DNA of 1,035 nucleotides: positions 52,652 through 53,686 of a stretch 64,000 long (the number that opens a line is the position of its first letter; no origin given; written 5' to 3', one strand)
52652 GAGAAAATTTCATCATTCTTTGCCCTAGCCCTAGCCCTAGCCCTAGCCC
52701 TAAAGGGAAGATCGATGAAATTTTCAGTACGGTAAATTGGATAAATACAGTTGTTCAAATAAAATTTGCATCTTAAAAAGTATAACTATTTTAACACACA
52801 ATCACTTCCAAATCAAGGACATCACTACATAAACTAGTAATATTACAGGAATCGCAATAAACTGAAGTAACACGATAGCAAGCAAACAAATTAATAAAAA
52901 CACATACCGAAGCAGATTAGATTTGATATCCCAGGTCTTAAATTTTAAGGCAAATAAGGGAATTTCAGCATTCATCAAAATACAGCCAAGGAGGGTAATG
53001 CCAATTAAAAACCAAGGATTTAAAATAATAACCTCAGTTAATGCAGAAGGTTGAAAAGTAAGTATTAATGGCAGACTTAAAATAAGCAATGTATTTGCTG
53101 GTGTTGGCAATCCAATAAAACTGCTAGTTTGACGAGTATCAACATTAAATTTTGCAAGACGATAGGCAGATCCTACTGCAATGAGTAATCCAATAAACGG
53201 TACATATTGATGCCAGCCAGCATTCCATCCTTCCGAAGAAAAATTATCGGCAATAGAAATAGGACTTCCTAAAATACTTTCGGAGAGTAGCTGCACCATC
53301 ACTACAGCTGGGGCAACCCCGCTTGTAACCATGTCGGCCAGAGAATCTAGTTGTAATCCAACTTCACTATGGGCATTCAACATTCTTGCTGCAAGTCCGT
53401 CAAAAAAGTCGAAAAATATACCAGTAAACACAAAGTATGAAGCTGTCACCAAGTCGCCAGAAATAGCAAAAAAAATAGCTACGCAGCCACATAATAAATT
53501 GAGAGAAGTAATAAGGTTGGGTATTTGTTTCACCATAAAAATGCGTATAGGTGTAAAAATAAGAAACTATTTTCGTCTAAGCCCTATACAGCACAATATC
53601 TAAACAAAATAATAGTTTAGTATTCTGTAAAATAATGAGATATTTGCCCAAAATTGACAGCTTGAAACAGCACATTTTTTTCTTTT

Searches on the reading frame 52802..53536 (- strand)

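Call 23: search_protein_families(library=pfam, proteins=[window:52802-53536:-], max_evalue=0.0001)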
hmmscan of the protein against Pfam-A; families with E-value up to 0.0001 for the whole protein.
window:52802-53536:- (244 aa): 1 family
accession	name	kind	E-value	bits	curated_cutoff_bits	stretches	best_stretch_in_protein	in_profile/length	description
PF01066.26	CDP-OH_P_transf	-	2.1e-18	67.6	22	1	4-172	2-144/152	CDP-alcohol phosphatidyltransferase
